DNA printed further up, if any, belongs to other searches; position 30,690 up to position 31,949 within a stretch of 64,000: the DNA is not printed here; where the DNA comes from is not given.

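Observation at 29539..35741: cNMP-binding protein plus ABC-exporter-like protein with dead Walker A plus COG4671 glycosyltransferase: possible cyclic-nucleotide-gated glycan export module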

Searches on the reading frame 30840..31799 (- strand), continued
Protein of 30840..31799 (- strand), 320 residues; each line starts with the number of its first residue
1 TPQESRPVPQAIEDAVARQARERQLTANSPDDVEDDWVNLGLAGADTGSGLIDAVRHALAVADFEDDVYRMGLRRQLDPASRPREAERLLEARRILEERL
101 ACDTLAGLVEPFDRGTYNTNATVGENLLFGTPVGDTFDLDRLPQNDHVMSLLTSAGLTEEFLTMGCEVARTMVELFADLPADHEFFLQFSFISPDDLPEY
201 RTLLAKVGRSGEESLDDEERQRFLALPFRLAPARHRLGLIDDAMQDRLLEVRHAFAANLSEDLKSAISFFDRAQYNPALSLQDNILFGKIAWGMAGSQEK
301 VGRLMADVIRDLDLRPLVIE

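Call 55: search_dna_similar(query=L104:12528-15239:+, collection=plasmids, mode=protein, max_evalue=1e-50, max_rows=60, rows=spread)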
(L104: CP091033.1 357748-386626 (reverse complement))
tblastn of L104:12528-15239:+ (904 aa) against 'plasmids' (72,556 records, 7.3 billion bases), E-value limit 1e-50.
Records with a match: 262; places in all: 264; records where one place covers at least 80% of the query: 262.
Best place of each record, by identity: >=99% 1; 95-99% 1; 90-95% 108; 80-90% 18; 60-80% 108; <60% 26.
By first word of the organism name: Rhizobium 144; Sinorhizobium 80; Ensifer 9; Ruegeria 6; Phyllobacterium 5; Azospirillum 5; Sulfitobacter 4; Shinella 3; Tritonibacter 2; Allorhizobium 1; and 3 more.
By predicted mobility (MOB-suite, as given by PLSDB): non-mobilizable 140; mobilizable 94; conjugative 28.
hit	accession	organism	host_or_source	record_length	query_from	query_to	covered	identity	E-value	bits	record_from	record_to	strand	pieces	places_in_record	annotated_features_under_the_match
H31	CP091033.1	Sinorhizobium sp. B11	soybean,TY,soil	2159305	1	904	100%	100.0%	0e+0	1776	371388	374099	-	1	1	ATP-binding cassette domain-containing protein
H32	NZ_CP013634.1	Rhizobium sp. N324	Phaseolus vulgaris,Whole ...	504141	1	904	100%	91.0%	0e+0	1630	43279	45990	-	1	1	ABC transporter ATP-binding protein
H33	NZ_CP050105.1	Rhizobium leguminosarum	Trifolium repens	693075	1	904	100%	91.0%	0e+0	1627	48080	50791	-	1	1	ABC transporter ATP-binding protein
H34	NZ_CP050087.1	Rhizobium leguminosarum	Trifolium pratense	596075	1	904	100%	90.9%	0e+0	1628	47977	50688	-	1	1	ABC transporter ATP-binding protein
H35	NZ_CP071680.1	Rhizobium ruizarguesonis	lentil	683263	1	904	100%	90.8%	0e+0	1628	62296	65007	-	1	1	ABC transporter transmembrane domain-containing protein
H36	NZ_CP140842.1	Rhizobium ruizarguesonis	Trifolium pratense,whole organism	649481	1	904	100%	90.8%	0e+0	1627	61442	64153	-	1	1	ABC transporter transmembrane domain-containing protein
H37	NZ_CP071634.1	Rhizobium sp. NZLR1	lentil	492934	1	904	100%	90.7%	0e+0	1630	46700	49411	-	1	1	ABC transporter ATP-binding protein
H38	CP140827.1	Rhizobium beringeri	Trifolium pratense,whole organism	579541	1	904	100%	90.7%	0e+0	1625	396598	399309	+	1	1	ATP-binding cassette domain-containing protein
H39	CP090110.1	Rhizobium leguminosarum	Trifolium ambiguum,Cell culture,Plant ...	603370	1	904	100%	90.7%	0e+0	1623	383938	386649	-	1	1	ABC transporter ATP-binding protein/permease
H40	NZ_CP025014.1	Rhizobium leguminosarum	Lotus corniculatus,Bacteria culture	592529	1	904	100%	90.6%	0e+0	1625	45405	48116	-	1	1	ABC transporter transmembrane domain-containing protein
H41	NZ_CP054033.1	Rhizobium indicum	Pisum sativum l. (pea),Pure culture,Pea ...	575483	1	904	100%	90.6%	0e+0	1623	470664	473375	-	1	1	ABC transporter transmembrane domain-containing protein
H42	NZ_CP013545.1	Rhizobium phaseoli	Phaseolus vulgaris,Whole ...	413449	1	904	100%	90.6%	0e+0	1623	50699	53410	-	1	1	ABC transporter ATP-binding protein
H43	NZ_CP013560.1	Rhizobium phaseoli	Phaseolus vulgaris,Whole ...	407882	1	904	100%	90.6%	0e+0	1623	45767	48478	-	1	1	ABC transporter ATP-binding protein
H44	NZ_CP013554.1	Rhizobium phaseoli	Phaseolus vulgaris,Whole ...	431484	1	904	100%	90.6%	0e+0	1623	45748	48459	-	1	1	ABC transporter ATP-binding protein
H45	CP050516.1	Rhizobium leguminosarum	Trifolium repens,cell culture,root ...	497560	1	904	100%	90.5%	0e+0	1624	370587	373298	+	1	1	ATP-binding cassette domain-containing protein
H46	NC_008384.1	Rhizobium johnstonii 3841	-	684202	1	904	100%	90.5%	0e+0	1623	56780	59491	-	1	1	ABC transporter transmembrane domain-containing protein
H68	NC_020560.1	Sinorhizobium meliloti 2011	-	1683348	1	904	100%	65.1%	0e+0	1155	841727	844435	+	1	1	none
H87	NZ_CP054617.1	Azospirillum oryzae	cell culture,soil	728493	1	889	98%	29.8%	9e-110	380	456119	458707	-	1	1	ABC transporter transmembrane domain-containing protein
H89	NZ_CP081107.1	Ruegeria sp. B32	-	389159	1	835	92%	30.8%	5e-107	372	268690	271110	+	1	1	cyclic nucleotide-binding domain-containing protein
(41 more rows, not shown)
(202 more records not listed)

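Call 56: get_annotated_region(hit=H68, flank=13000)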
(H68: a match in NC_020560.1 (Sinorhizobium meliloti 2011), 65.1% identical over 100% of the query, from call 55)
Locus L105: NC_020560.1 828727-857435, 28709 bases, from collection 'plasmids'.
description: Sinorhizobium meliloti 2011 plasmid pSymB, complete sequence
organism: Sinorhizobium meliloti 2011 (NCBI taxid 1286640)
taxonomy: Bacteria; Pseudomonadota; Alphaproteobacteria; Hyphomicrobiales; Rhizobiaceae; Sinorhizobium; Sinorhizobium meliloti; Sinorhizobium meliloti 2011
host: -; source: -; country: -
typing (MOB-suite, as given by PLSDB): mobilizable; relaxase MOBQ
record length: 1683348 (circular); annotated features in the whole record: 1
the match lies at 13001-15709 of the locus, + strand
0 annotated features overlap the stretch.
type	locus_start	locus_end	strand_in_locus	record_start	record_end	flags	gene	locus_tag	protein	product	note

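Call 57: get_annotated_region(hit=H46, flank=13000)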
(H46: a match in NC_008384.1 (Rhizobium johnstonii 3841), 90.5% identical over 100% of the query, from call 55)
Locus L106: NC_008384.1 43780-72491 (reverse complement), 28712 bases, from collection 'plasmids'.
description: Rhizobium johnstonii 3841 plasmid pRL11, complete sequence
organism: Rhizobium johnstonii 3841 (NCBI taxid 216596)
taxonomy: Bacteria; Pseudomonadota; Alphaproteobacteria; Hyphomicrobiales; Rhizobiaceae; Rhizobium; Rhizobium johnstonii; Rhizobium johnstonii 3841
host: -; source: -; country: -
typing (MOB-suite, as given by PLSDB): conjugative; relaxase MOBQ; mating-pair formation MPF_T
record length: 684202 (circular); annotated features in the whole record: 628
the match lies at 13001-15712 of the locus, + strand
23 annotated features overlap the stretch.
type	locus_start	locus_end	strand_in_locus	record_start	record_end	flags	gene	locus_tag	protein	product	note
CDS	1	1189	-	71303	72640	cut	-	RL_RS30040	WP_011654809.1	nucleotide sugar dehydrogenase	-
CDS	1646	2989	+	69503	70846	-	-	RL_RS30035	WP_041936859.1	adenylate/guanylate cyclase domain-containing protein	-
CDS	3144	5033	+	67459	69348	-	-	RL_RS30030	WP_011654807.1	ABC transporter ATP-binding protein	-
CDS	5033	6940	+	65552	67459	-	-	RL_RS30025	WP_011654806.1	ABC transporter substrate-binding protein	-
CDS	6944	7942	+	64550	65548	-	-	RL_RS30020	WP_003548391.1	ABC transporter permease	GO:0055085 - transmembrane transport [Evidence IEA]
CDS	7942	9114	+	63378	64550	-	-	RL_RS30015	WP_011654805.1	ABC transporter permease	-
CDS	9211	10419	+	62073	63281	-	-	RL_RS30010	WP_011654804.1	glycosyltransferase family protein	-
CDS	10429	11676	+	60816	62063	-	-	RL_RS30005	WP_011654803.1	glycosyltransferase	-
CDS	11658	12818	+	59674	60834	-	-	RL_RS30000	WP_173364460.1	glycosyltransferase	-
CDS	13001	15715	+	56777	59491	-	-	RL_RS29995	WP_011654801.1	ABC transporter transmembrane domain-containing protein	-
CDS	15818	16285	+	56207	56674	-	-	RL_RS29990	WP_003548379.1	cyclic nucleotide-binding domain-containing protein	-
CDS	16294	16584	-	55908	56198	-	-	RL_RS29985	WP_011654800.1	type II toxin-antitoxin system RelE/ParE family toxin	GO:0030541 - plasmid partitioning [Evidence IEA]; GO:0051290 - protein heterotetramerization [Evidence IEA]; GO:0009432 ...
CDS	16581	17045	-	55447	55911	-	-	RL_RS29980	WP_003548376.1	hypothetical protein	-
CDS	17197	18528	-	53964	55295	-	-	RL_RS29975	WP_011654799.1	MFS transporter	GO:0055085 - transmembrane transport [Evidence IEA]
CDS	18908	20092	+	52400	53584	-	cyoA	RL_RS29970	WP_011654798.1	ubiquinol oxidase subunit II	GO:0015990 - electron transport coupled proton transport [Evidence IEA]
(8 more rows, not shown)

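Call 77: predict_structure(alignment_id=A2)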
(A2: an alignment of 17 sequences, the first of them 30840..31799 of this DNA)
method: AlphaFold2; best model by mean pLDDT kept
length: 320 residues; sequences in the alignment: 17
mean_pLDDT: 83.9   pTM: 0.72
mean pLDDT of the five models: 83.9, 83.3, 81.3, 79.1, 57.7
residues with pLDDT >= 90: 158; 70-90: 110; 50-70: 44; < 50: 8
segments of 3 or more residues with pLDDT < 50: 1-5
pLDDT, mean of each block of 10 residues (from residue 1): 52 77 63 52 67 66 60 88 95 95 89 93 93 83 91 95 94 83 77 86 94 93 94 88 95 90 87 92 93 83 90 86
secondary structure, 60 per line:
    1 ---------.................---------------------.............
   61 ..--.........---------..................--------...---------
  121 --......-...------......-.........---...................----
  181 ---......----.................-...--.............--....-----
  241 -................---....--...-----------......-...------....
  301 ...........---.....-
elements in order: H10-26 H48-62 H65-73 H83-100 E109-111 H123-128 E130-132 H139-144 H146-154 H158-176 H184-189 H194-210 H217-229 H232-235 H242-257 H261-264 E267-269 H281-286 E288-290 H297-311 H315-319

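Call 79: fold_search(model_id=the predicted structure, library=pdb)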
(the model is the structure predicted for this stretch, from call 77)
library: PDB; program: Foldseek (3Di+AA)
matches with E <= 10: 228; with E <= 0.001: 0
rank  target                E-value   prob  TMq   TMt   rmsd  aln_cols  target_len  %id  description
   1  9qxu_A                9.7e-01  0.07  0.12  0.06  26.9       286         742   11  JetABC DNA loaded state monomer (open) (released 2025-10-01)
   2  9j29_B                1.2e+00  0.04  0.12  0.14  21.3       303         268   12  Fe/Fe-SzPolF-POIA complex (released 2025-10-08)
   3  6ixv_A                1.2e+00  0.07  0.11  0.15  18.6       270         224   11  Crystal structure of SH3BP5-Rab11a (released 2019-03-20)
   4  9j3v_B                1.3e+00  0.06  0.14  0.16  19.6       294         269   13  Fe2+/Fe2+ PolF-L-isoleucine complex (released 2025-10-08)
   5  4u5a_D                1.4e+00  0.06  0.11  0.18  20.4       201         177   13  Sporozoite Protein for Cell Traversal (released 2014-12-24)
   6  9j3v_D                1.4e+00  0.04  0.12  0.13  20.7       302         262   10  Fe2+/Fe2+ PolF-L-isoleucine complex (released 2025-10-08)
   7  2ntx_A                1.5e+00  0.02  0.09  0.09  23.2       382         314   10  Prone8 (released 2007-01-23)
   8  9qxt_A                1.6e+00  0.06  0.12  0.06  28.8       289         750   13  E. coli JetABC dimer in the DNA boarding-holding state (released 2025-10-01)
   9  9pj2_D                1.8e+00  0.04  0.12  0.13  20.2       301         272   10  Crystal structure of non-haem diiron azetidine synthase from Streptomyces cacaoi var. asoensis complexed with iron, L- (released 2025-12-24)
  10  9j3v_A                1.8e+00  0.03  0.11  0.13  20.3       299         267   11  Fe2+/Fe2+ PolF-L-isoleucine complex (released 2025-10-08)
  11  6yvd_D                1.9e+00  0.04  0.12  0.10  20.5       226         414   11  Head segment of the S.cerevisiae condensin holocomplex in presence of ATP (released 2020-07-22)
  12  3a2i                  1.9e+00  0.03  0.11  0.13  20.4       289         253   12  Crystal structure of the human vitamin D receptor (H305F) ligand binding domain complexed with TEI-9647 (released 2010-05-26)
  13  8y6v_G                2.0e+00  0.03  0.11  0.12  26.9       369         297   13  Near-atomic structure of icosahedrally averaged jumbo bacteriophage PhiKZ capsid (released 2024-08-14)
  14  8auw_C                2.3e+00  0.04  0.10  0.15  20.3       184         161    8  Cryo-EM structure of human BIRC6 in complex with SMAC. (released 2023-02-15)
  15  5dwe_B                2.4e+00  0.03  0.12  0.14  18.3       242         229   12  Crystal Structure of the ER-alpha Ligand-binding Domain in Complex with a 2-Chloro-substituted Triaryl-imine analog 4, (released 2016-05-04)
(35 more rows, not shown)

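Call 84: get_annotated_region(hit=H89, flank=10000)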
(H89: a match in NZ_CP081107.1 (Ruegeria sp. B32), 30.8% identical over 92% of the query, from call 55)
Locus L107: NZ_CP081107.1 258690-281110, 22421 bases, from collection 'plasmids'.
description: Ruegeria sp. B32 plasmid unnamed1, complete sequence
organism: Ruegeria sp. B32 (NCBI taxid 2867020)
taxonomy: Bacteria; Pseudomonadota; Alphaproteobacteria; Rhodobacterales; Roseobacteraceae; Ruegeria; Ruegeria sp. B32
host: -; source: -; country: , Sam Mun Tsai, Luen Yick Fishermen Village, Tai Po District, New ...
typing (MOB-suite, as given by PLSDB): non-mobilizable
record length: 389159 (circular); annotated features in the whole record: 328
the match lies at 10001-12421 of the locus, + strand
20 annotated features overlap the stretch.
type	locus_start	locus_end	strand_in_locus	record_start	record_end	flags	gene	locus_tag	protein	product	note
CDS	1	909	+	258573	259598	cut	-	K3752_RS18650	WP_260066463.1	FAD:protein FMN transferase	GO:0017013 - protein flavinylation [Evidence IEA]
CDS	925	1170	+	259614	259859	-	nqrM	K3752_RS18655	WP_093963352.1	(Na+)-NQR maturation NqrM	-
CDS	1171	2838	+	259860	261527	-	-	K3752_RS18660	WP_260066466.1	sulfatase-like hydrolase/transferase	-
CDS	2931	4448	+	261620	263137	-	gpmI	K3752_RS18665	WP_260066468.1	2,3-bisphosphoglycerate-independent phosphoglycerate mutase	GO:0006096 - glycolytic process [Evidence IEA]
CDS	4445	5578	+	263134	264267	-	-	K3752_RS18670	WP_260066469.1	peptidase M23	-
CDS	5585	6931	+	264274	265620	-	-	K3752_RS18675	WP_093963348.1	S41 family peptidase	-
CDS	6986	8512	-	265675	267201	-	-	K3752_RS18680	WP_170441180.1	MFS transporter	-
CDS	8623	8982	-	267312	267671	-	-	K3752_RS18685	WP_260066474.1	hypothetical protein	-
CDS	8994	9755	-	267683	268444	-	-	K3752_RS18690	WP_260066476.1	DUF6478 family protein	-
CDS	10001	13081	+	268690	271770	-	-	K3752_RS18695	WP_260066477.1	cyclic nucleotide-binding domain-containing protein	-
CDS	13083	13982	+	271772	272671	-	-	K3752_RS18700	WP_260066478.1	type II CAAX endopeptidase family protein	GO:0071586 - CAAX-box protein processing [Evidence IEA]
CDS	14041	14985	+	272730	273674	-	accD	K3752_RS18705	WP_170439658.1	acetyl-CoA carboxylase, carboxyltransferase subunit beta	GO:0006633 - fatty acid biosynthetic process [Evidence IEA]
CDS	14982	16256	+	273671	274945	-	-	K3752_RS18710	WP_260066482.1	folylpolyglutamate synthase/dihydrofolate synthase family protein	GO:0006730 - one-carbon metabolic process [Evidence IEA]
CDS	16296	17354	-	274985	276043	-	zapE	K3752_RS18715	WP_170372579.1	cell division protein ZapE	GO:0051301 - cell division [Evidence IEA]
CDS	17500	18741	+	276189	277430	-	-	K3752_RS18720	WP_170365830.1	MFS transporter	GO:0055085 - transmembrane transport [Evidence IEA]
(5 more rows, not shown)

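Call 85: get_annotated_region(hit=H87, flank=10000)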
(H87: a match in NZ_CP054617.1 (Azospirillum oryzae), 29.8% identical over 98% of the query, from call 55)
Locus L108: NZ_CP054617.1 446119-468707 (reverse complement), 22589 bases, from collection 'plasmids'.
description: Azospirillum oryzae strain KACC 14407 plasmid unnamed3, complete sequence
organism: Azospirillum oryzae (NCBI taxid 286727)
taxonomy: Bacteria; Pseudomonadota; Alphaproteobacteria; Rhodospirillales; Azospirillaceae; Azospirillum; Azospirillum oryzae
host: -; source: cell culture,soil; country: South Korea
typing (MOB-suite, as given by PLSDB): non-mobilizable
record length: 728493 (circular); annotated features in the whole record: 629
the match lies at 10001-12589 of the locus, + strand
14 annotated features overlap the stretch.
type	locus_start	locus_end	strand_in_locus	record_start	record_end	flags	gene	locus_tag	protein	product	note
CDS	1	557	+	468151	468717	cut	-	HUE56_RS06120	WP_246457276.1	hypothetical protein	-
CDS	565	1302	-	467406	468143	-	-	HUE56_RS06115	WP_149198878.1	DUF3102 domain-containing protein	-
CDS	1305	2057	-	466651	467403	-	-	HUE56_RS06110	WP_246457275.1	ParA family protein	-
CDS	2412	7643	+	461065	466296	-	-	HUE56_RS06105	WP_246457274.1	filamentous hemagglutinin N-terminal domain-containing protein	-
CDS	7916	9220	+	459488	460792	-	hmgA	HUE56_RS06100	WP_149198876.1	homogentisate 1,2-dioxygenase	GO:0006559 - L-phenylalanine catabolic process [Evidence IEA]; GO:0006572 - tyrosine catabolic process [Evidence IEA]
CDS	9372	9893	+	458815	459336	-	-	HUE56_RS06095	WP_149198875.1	class I SAM-dependent methyltransferase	-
CDS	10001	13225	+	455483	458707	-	-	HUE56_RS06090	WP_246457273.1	ABC transporter transmembrane domain-containing protein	GO:0055085 - transmembrane transport [Evidence IEA]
CDS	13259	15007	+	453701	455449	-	-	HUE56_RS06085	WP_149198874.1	ABC transporter ATP-binding protein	-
CDS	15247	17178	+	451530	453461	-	-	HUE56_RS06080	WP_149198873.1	ABC transporter substrate-binding protein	-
CDS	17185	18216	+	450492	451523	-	-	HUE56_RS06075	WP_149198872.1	ABC transporter permease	GO:0055085 - transmembrane transport [Evidence IEA]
CDS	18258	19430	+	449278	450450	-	-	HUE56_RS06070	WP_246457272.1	ABC transporter permease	-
CDS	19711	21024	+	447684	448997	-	-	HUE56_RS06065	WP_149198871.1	hypothetical protein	-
CDS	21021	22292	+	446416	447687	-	-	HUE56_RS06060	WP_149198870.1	glycosyltransferase family 4 protein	-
CDS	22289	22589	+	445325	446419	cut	-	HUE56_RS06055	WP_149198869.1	glycosyltransferase family 4 protein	-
